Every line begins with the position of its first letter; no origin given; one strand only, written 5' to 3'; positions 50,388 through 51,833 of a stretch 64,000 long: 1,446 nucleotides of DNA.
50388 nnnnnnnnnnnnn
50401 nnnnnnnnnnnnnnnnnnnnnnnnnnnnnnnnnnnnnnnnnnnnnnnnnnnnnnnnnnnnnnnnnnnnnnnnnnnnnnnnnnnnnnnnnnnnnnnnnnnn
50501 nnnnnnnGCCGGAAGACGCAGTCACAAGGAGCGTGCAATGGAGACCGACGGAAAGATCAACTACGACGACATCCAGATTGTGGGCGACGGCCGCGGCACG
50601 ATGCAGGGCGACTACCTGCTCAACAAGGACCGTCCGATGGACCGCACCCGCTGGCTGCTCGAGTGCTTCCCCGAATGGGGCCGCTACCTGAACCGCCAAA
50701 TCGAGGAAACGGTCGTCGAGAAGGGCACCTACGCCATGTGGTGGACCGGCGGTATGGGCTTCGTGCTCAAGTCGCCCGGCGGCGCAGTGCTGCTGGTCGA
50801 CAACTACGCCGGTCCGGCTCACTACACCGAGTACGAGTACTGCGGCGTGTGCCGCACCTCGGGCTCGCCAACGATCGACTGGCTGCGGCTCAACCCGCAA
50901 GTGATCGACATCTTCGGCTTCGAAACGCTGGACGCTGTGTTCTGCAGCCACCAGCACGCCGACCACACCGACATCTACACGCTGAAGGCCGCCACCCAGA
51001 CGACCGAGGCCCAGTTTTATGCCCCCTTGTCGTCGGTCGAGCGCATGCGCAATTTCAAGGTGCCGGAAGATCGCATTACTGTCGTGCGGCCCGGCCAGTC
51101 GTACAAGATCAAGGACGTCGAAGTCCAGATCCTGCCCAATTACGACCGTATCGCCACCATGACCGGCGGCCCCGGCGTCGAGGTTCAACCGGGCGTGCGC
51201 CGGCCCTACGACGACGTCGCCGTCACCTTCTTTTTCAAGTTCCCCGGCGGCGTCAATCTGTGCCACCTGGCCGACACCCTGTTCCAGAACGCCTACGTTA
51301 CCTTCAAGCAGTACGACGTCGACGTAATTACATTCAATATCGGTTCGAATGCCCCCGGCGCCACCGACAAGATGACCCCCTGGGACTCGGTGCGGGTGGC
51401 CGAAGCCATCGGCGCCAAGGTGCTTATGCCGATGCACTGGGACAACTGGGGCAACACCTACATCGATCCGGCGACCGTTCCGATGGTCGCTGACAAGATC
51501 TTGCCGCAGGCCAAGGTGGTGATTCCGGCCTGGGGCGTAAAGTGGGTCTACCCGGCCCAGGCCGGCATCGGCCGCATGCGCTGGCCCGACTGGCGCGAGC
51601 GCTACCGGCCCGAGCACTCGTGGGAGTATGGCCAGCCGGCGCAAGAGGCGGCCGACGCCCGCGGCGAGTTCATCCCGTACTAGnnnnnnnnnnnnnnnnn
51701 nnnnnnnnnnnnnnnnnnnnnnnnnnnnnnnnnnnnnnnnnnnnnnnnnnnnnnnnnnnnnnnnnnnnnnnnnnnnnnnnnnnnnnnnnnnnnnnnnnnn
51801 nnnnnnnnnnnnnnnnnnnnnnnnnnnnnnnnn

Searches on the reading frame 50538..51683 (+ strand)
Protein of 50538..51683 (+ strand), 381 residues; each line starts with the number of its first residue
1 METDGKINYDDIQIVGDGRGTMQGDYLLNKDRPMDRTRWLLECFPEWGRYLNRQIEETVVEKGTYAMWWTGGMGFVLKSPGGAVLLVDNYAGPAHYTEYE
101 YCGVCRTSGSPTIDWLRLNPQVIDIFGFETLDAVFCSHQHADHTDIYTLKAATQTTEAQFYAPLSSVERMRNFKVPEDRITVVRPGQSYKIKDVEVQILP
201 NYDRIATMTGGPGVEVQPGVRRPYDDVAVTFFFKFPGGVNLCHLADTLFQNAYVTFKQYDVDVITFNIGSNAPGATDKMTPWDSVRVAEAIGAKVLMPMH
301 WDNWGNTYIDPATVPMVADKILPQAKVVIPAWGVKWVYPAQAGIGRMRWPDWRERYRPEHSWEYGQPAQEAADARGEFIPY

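Call 3: search_protein_families(library=pfam, proteins=[window:50538-51683:+])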
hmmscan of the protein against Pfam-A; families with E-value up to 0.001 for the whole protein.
window:50538-51683:+ (381 aa): 2 families
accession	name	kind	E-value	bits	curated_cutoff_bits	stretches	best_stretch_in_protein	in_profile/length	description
PF12706.13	Lactamase_B_2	-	1.7e-14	54.3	27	1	127-301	27-200/200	Beta-lactamase superfamily domain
PF13483.12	Lactamase_B_3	-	2.1e-12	47.8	24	1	69-300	4-160/160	Beta-lactamase superfamily domain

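Call 4: search_protein_families(library=ncbifam, proteins=[window:50538-51683:+])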
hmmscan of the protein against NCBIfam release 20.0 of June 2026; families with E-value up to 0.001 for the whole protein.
window:50538-51683:+ (381 aa): 2 families
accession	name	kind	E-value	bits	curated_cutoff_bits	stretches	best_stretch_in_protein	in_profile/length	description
NF008688.0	PRK11709.1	equivalog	6.3e-63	212.8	306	1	35-340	8-326/355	L-ascorbate 6-phosphate lactonase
NF001911.0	PRK00685.1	equivalog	0.00014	21.4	144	1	119-316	29-209/228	metal-dependent hydrolase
